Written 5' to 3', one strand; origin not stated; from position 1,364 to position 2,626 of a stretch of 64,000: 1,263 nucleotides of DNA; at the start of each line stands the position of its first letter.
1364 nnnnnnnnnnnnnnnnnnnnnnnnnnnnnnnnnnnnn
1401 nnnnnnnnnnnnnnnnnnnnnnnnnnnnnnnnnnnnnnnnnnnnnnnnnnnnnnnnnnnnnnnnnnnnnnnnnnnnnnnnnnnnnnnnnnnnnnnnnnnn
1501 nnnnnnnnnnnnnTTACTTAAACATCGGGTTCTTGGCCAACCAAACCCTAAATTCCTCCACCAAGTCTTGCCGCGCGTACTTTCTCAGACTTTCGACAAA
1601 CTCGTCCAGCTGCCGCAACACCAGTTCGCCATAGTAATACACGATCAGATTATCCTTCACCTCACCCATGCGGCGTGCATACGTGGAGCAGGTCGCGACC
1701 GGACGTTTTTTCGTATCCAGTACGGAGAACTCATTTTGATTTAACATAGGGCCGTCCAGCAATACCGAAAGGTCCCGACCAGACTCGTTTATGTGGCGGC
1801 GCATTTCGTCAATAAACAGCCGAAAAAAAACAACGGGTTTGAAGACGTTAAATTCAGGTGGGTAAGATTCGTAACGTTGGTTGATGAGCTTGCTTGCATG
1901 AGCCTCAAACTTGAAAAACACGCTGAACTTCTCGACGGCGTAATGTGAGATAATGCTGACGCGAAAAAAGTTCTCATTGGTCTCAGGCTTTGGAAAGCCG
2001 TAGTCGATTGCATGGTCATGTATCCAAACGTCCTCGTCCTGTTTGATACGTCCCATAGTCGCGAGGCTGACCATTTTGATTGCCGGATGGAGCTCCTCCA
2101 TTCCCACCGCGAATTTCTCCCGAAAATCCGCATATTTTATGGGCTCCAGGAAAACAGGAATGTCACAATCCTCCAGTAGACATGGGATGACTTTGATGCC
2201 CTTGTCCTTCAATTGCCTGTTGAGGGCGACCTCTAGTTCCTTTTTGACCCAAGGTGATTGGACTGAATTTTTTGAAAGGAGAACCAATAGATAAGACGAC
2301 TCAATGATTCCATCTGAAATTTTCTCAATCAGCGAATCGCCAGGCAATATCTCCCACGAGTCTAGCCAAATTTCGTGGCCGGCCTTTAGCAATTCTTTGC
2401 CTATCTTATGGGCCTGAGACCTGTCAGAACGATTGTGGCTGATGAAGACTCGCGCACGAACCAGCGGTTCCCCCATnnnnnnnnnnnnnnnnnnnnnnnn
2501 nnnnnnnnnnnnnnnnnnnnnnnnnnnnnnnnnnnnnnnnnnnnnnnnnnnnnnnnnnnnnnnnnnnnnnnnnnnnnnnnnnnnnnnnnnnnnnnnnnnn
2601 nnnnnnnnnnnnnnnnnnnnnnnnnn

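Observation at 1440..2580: Low-GC single-gene islet encoding a TIR domain protein with an unrecognisable C-terminal domain: candidate standalone NADase-type defence or toxin module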

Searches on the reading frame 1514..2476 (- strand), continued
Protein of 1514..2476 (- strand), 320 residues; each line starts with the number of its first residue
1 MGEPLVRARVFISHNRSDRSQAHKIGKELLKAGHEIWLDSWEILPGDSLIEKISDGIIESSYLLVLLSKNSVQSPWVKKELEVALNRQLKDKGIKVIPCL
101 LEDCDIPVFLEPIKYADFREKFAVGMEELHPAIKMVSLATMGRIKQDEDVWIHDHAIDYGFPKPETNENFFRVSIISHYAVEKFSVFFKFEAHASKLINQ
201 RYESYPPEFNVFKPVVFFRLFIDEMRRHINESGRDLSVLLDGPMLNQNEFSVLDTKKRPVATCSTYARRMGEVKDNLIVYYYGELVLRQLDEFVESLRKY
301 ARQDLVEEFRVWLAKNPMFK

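Call 50: search_protein_families(library=padloc, alignment_id=A4, max_evalue=1e-10)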
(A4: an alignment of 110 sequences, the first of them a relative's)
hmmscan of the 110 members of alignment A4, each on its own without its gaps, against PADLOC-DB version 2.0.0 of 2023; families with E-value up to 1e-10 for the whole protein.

A. member 1, L001:8992-10002:- (337 aa): 0 families

B. families by the number of members that match (of 110 scanned): 233 families (the first 25 are shown)
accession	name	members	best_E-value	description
PDLC03019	MTase_I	5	2.1e-41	Type I methyltransferase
PDLC03032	MTase_I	5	1.7e-29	Type I methyltransferase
PDLC03038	MTase_I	5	3.8e-24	Type I methyltransferase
PDLC03021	MTase_I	4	1.1e-100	Type I methyltransferase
PDLC04134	mad2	4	1.7e-63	mads_2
PDLC03624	REase_MTase_IIG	4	9.1e-62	Type IIG restriction enzyme-methyltransferase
PDLC03022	MTase_I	4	6.7e-53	Type I methyltransferase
PDLC03027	MTase_I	4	3.4e-39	Type I methyltransferase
PDLC03031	MTase_I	4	1.5e-34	Type I methyltransferase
PDLC03035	MTase_I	4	1.2e-33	Type I methyltransferase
PDLC03240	MTase_II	4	2.2e-27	Type II methyltransferase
PDLC03029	MTase_I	4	1.1e-26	Type I methyltransferase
PDLC03039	MTase_I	4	2.5e-24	Type I methyltransferase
PDLC03033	MTase_I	4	1e-17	Type I methyltransferase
PDLC03026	MTase_I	3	6.4e-178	Type I methyltransferase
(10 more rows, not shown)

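Call 70: find_encoding_contigs(protein=P0002, flank=6000, max_places=2)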
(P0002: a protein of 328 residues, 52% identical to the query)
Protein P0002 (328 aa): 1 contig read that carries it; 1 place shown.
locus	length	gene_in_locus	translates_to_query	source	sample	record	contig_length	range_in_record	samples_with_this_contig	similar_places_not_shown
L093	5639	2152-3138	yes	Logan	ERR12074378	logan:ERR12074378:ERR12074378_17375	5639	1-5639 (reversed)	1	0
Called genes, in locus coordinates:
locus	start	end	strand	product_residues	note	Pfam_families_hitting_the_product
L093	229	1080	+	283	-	-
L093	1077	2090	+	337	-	-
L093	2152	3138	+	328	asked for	PF01582:TIR, PF13676:TIR_2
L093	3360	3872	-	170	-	PF14464:Prok-JAB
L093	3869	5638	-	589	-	?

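Call 71: find_encoding_contigs(protein=P0020, flank=8000, max_places=2)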
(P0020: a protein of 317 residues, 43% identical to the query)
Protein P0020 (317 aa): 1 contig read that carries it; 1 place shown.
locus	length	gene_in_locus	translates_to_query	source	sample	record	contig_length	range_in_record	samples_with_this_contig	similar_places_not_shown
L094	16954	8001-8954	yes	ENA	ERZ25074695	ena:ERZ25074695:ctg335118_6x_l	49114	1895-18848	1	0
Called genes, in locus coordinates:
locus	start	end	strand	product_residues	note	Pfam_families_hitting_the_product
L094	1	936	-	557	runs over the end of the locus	PF00239:Resolvase, PF07508:Recombinase, PF13408:Zn_ribbon_recom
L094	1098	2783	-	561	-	PF12965:DUF3854, PF13481:AAA_25, PF03796:DnaB_C (faint)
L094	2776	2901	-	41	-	-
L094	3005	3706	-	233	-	-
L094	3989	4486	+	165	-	-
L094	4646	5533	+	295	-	PF01555:N6_N4_Mtase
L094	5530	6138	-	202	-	PF02923:BamHI, PF09195:Endonuc-BglII (weak)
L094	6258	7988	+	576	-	PF10592:AIPR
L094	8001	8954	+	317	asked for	PF01582:TIR, PF13676:TIR_2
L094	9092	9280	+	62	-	-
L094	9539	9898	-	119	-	PF01638:HxlR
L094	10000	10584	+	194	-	PF02525:Flavodoxin_2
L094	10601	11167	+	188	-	-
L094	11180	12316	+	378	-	PF06772:LtrA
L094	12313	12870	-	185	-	PF03992:ABM (weak), PF27539:Y2318_C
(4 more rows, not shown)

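Call 72: find_encoding_contigs(protein=P0010, flank=8000, max_places=2)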
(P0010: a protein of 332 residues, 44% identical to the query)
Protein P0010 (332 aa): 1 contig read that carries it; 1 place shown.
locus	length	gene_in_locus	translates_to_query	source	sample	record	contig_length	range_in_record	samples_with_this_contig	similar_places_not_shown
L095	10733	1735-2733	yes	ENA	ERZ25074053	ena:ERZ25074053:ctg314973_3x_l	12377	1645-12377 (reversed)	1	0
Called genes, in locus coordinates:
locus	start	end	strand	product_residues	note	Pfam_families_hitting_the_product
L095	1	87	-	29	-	?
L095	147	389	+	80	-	-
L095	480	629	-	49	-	-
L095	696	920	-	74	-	PF00589:Phage_integrase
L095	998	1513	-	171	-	-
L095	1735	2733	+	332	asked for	PF01582:TIR, PF08937:ThsB_TIR (weak), PF13676:TIR_2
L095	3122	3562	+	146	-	-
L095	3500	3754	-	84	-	-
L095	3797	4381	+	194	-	-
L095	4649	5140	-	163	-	-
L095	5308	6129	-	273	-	PF11185:DUF2971 (faint)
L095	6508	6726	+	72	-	PF12762:DDE_Tnp_IS1595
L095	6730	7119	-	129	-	PF01850:PIN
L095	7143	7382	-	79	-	-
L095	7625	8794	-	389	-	PF13356:Arm-DNA-bind_3, PF00589:Phage_integrase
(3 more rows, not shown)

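Call 88: search_protein_families(library=pfam, proteins=[L087:219-722:-, L087:755-1513:+, L087:1613-3313:+, L087:3463-5469:+, L087:5526-6482:+, L087:6851-7264:+, L087:9298-11718:-, L087:11826-12620:+, L087:13220-13672:-, L087:14839-15534:+], max_evalue=0.0001)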
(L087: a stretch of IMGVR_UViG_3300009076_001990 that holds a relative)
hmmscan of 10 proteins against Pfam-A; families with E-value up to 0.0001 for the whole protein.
L087:219-722:- (168 aa): 1 family
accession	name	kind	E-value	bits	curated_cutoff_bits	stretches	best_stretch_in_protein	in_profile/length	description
PF05926.16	Phage_GPL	-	5e-34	117.7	27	1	29-168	1-139/139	Phage head completion protein (GPL)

L087:755-1513:+ (253 aa): 0 families

L087:1613-3313:+ (567 aa): 0 families

L087:3463-5469:+ (669 aa): 3 families
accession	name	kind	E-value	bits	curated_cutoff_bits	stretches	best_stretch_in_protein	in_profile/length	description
PF03237.21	Terminase_6N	-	8.7e-53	179.6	22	1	241-462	1-214/215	Terminase large subunit, T4likevirus-type, N-terminal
PF17289.8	Terminase_6C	-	1e-25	91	22.6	1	490-647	2-154/155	Terminase RNaseH-like domain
PF06056.18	Terminase_5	-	3.5e-10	40.1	20.3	1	69-125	1-56/58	Putative ATPase subunit of terminase (gpP-like)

L087:5526-6482:+ (319 aa): 1 family
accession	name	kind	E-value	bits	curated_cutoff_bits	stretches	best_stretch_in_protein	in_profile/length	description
PF04860.17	Phage_portal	-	2e-12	47.4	39.1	1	67-303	51-277/321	Phage portal protein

L087:6851-7264:+ (138 aa): 0 families

L087:9298-11718:- (807 aa): 2 families
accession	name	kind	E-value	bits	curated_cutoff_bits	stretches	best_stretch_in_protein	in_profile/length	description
PF05840.19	Phage_GPA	-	7e-83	278.7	31.4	1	193-488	36-320/321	Bacteriophage replication gene A protein (GPA)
PF23343.2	REP_ORF2-G2P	-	1.7e-05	25.5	27.8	1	379-485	17-98/99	Replication-associated protein ORF2/G2P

L087:11826-12620:+ (265 aa): 0 families

L087:13220-13672:- (151 aa): 0 families

L087:14839-15534:+ (232 aa): 6 families
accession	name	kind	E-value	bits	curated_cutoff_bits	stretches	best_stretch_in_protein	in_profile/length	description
PF00717.28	Peptidase_S24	-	6.9e-21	74.5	23.3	1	96-220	1-116/116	Peptidase S24-like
PF01381.28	HTH_3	-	2.6e-16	59.8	23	1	9-62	2-55/55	Helix-turn-helix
PF13560.12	HTH_31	-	2.6e-09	37.7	27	1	10-60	8-59/64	Helix-turn-helix domain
PF12844.13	HTH_19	-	2.6e-09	37.3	30.2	1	7-68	3-64/64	Helix-turn-helix domain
PF13443.12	HTH_26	-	8.5e-06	26.4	22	1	8-60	2-55/63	Cro/C1-type HTH DNA-binding domain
PF07022.19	Phage_CI_repr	-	6.5e-05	23.6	22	1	14-69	9-64/65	Bacteriophage CI repressor helix-turn-helix domain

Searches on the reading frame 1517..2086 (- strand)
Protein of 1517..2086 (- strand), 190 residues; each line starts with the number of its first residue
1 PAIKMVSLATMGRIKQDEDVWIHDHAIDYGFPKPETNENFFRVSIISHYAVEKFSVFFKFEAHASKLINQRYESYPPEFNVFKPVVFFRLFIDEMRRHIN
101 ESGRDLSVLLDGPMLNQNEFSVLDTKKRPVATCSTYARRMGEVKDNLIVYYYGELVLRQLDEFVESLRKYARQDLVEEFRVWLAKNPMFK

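Call 19: search_solved_structures(query=A2, max_evalue=10, show_alignments=2)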
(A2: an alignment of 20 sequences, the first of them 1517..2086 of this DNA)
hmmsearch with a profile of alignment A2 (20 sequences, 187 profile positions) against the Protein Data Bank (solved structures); distinct sequences matched with E-value up to 10: 1.
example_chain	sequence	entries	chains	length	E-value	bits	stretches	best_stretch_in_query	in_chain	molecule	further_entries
2jvf_A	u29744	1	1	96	0.57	12.8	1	127-169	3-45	de novo protein M7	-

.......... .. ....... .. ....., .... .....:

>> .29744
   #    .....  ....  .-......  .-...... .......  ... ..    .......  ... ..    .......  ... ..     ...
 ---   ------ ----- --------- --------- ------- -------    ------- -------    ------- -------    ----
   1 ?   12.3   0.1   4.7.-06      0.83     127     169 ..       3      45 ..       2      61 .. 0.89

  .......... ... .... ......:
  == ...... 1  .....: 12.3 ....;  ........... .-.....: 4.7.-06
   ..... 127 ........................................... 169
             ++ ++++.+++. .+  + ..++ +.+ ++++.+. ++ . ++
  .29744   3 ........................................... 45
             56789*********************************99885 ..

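Call 24: predict_structure(alignment_id=A2)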
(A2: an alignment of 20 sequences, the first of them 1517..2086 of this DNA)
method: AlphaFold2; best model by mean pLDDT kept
length: 190 residues; sequences in the alignment: 20
mean_pLDDT: 89.9   pTM: 0.83
mean pLDDT of the five models: 89.9, 89.1, 88.6, 86.2, 86.2
residues with pLDDT >= 90: 139; 70-90: 37; 50-70: 14; < 50: 0
segments of 3 or more residues with pLDDT < 50: none
pLDDT, mean of each block of 10 residues (from residue 1): 64 77 94 72 95 92 94 91 94 96 96 95 94 97 87 97 93 95 87
secondary structure, 60 per line:
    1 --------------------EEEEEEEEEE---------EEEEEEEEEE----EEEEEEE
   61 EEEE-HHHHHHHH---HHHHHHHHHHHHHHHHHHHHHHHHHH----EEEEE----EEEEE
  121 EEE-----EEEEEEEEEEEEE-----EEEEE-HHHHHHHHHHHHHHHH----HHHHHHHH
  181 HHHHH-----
elements in order: E21-30 E40-49 E54-64 H66-73 H77-102 E107-111 E116-123 E129-141 E147-151 H153-168 H173-185

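Call 27: fold_search(model_id=the predicted structure, library=pdb)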
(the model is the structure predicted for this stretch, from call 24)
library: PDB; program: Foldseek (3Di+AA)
matches with E <= 10: 847; with E <= 0.001: 0
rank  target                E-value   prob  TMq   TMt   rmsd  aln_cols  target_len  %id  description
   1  9b42_G                4.3e-03  0.12  0.12  0.12  22.1       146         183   10  Pseudomonas phage Pa193 neck and extended tail (collar, gateway, tail tube, and sheath proteins) (released 2024-10-16)
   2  9brb_a                2.3e-02  0.41  0.20  0.08  10.5       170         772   11  Synaptic Vesicle V-ATPase with synaptophysin and SidK, State 1 (released 2024-06-26)
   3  7r5v_P                2.4e-02  0.14  0.19  0.17  22.6       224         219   10  Structure of the human CCAN CENP-A alpha-satellite complex (released 2022-04-27)
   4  8kef_a                3.3e-02  0.12  0.17  0.14  22.1       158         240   13  Cyanophage A-1(L) neck/gp7-terminator (released 2024-04-17)
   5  9ekb_A                3.3e-02  0.08  0.12  0.03  17.6       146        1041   13  Cryo-EM structure of apo-form human DNA polymerase delta (released 2025-02-05)
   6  7pb8_P                4.3e-02  0.09  0.16  0.14  22.6       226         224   12  Crystal structure of the CENP-OPQUR complex (released 2022-04-27)
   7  7qoo_P                5.5e-02  0.08  0.16  0.13  23.4       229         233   13  Structure of the human inner kinetochore CCAN complex (released 2022-06-08)
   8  9mt4_F                6.2e-02  0.08  0.13  0.12  20.8       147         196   10  Connector structure of phage JohannRWettstein (Bas63) (released 2025-11-19)
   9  3rdt_D                6.6e-02  0.08  0.15  0.14  21.9       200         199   10  Crystal Structure of 809.B5 TCR complexed with MHC Class II I-Ab/3k peptide (released 2011-12-07)
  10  8hdr_G                9.0e-02  0.09  0.14  0.17  21.5       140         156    8  Cyanophage Pam3 neck (released 2023-02-01)
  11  3gek_A                9.0e-02  0.08  0.13  0.17  17.5       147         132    9  Crystal structure of putative thioesterase yhdA from Lactococcus lactis. Northeast Structural Genomics Consortium Targ (released 2009-03-17)
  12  3c5z_D                9.0e-02  0.08  0.15  0.14  20.7       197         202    8  Crystal structure of mouse MHC class II I-Ab/3K peptide complexed with mouse TCR B3K506 (released 2008-04-29)
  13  6kyl_B                9.6e-02  0.08  0.17  0.20  22.0       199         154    6  Crystal Structure of Phosphatidic acid Transporter Ups1/Mdm35 in Complex with (2R)-3-(phosphonooxy)propane-1,2-diyl di (released 2019-10-02)
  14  9r2v_F                1.0e-01  0.13  0.15  0.18   9.9        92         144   13  De novo designed M16 protein fold (released 2025-05-14)
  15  3l6f_B                1.1e-01  0.04  0.12  0.12  20.9       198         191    6  Structure of MHC class II molecule HLA-DR1 complexed with phosphopeptide MART-1 (released 2010-05-12)
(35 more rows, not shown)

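Call 28: search_protein_representatives(alignment_id=A2)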
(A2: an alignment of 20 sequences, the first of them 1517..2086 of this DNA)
Query: 20 sequences, 187 profile positions. Proteins with E-value up to 0.001 (for the whole library): 275; up to 1e-10: 156; up to 1e-30: 10. The best 150 are listed.
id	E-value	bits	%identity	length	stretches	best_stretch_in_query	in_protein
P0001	1.4e-67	243.1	-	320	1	1-187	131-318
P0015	5.1e-61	221.7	-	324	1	1-187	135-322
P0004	4.7e-58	212.0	-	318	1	1-187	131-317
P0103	6.3e-53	195.3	-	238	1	1-187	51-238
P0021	1.6e-45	171.2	-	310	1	1-178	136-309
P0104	6.2e-33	130.1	-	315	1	1-187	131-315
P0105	2.0e-31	125.2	-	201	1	2-173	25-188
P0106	2.8e-31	124.7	-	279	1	2-173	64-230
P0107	4.8e-31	124.0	-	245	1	1-174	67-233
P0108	9.5e-31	123.0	-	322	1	2-187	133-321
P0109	2.6e-30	121.6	-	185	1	2-187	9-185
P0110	3.5e-30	121.2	-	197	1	1-178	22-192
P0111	3.6e-30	121.1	-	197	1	2-176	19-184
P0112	2.3e-29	118.5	-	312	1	1-186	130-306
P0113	2.9e-29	118.1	-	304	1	1-182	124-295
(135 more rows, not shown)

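Call 38: search_protein_families(library=padloc, alignment_id=A2, max_evalue=1)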
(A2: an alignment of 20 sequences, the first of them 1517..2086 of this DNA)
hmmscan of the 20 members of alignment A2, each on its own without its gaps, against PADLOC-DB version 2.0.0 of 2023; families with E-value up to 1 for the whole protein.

A. member 1, window:1517-2086:- (190 aa): 0 families

B. families by the number of members that match (of 20 scanned): 2 families
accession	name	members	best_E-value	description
PDLC02606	DrmC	1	0.035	DrmC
PDLC04717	PDC-M59A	1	0.043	-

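Call 53: search_protein_families(library=pfam, alignment_id=A2, max_evalue=1)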
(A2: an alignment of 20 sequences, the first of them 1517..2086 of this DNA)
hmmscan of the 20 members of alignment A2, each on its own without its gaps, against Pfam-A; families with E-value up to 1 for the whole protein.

A. member 1, window:1517-2086:- (190 aa): 0 families

B. families by the number of members that match (of 20 scanned): 13 families
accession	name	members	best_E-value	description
PF04339.18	FemAB_like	1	0.011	Peptidogalycan biosysnthesis/recognition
PF09533.15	DUF2380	1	0.017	Predicted lipoprotein of unknown function (DUF2380)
PF16992.11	RNA_pol_RpbG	1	0.028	DNA-directed RNA polymerase, subunit G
PF23330.1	zf-C2H2_14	1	0.029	CIZ1-like, C2H2-type zinc finger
PF21572.2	Nop5_56-rel_N_Arc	1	0.033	Archaeal Nop5/56-rel, N-terminal domain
PF04245.18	NA37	1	0.054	37-kD nucleoid-associated bacterial protein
PF07738.19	Sad1_UNC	1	0.064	Sad1 / UNC-like C-terminal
PF16215.11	DUF4876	1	0.08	Protein of unknown function (DUF4876)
PF16506.10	DiSB-ORF2_chro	1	0.08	Putative virion glycoprotein of insect viruses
PF24944.1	DUF7758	1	0.12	Domain of unknown function (DUF7758)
PF24466.1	DUF7578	1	0.12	Domain of unknown function (DUF7578)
PF20158.4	Cas5fv_helical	1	0.19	Cas5fv helical domain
PF06522.17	B12D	1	0.61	NADH-ubiquinone reductase complex 1 MLRQ subunit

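Call 57: fold_search(model_id=the predicted structure, library=viral)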
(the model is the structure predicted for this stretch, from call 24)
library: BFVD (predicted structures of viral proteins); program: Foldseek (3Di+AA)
matches with E <= 10: 983; with E <= 0.001: 0
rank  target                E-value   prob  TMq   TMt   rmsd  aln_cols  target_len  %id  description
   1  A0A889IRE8            2.4e-03  0.10  0.12  0.12  24.0       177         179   12  (no name in the UniProt tables at hand)
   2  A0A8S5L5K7            3.1e-03  0.10  0.13  0.07  25.0       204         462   13  Maturation protein [ssRNA phage SRR6960509_14]
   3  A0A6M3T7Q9            3.7e-03  0.21  0.14  0.15  22.3       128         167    8  (no name in the UniProt tables at hand)
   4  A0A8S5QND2            4.2e-03  0.23  0.17  0.15  23.0       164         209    7  Tail completion protein [Siphoviridae sp. ctJ3t72]
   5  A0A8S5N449            8.9e-03  0.13  0.14  0.15  24.8       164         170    8  Tail completion protein [Myoviridae sp. ctxpQ22]
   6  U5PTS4                1.0e-02  0.57  0.19  0.22  18.0       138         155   12  Tail terminator [Clavibacter phage CN1A]
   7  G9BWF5                1.2e-02  0.30  0.16  0.21  15.8       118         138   14  (no name in the UniProt tables at hand)
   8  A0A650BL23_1          1.3e-02  0.18  0.15  0.05  18.9       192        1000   10  Structural polyprotein [Botrylloides leachii nidovirus]
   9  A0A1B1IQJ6            1.4e-02  0.21  0.16  0.18  21.2       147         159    7  (no name in the UniProt tables at hand)
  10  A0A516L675            1.4e-02  0.21  0.18  0.19  20.5       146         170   11  (no name in the UniProt tables at hand)
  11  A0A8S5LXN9            1.4e-02  0.15  0.16  0.16  21.6       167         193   12  Tail sheath stabilizer [Myoviridae sp. ctZgq1]
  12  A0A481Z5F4            1.7e-02  0.35  0.21  0.07  11.1       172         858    9  Collagen triple helix repeat protein [Pithovirus LCPAC202]
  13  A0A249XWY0            1.7e-02  0.21  0.19  0.19  19.8       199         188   14  Uncharacterized protein [Proteus phage PM2]
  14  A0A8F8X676            1.9e-02  0.16  0.15  0.09  17.8       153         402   11  (no name in the UniProt tables at hand)
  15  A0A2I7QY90            1.9e-02  0.08  0.13  0.12  21.7       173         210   10  (no name in the UniProt tables at hand)
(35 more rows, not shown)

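Call 93: search_protein_families(library=phrogs, alignment_id=A2, max_evalue=0.01)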
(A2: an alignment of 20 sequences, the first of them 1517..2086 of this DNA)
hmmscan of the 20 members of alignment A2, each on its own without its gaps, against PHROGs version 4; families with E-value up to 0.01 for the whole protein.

A. member 1, window:1517-2086:- (190 aa): 0 families

B. families by the number of members that match (of 20 scanned): 2 families
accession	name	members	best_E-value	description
phrog_14593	-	1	0.0068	-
phrog_24375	-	1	0.0081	-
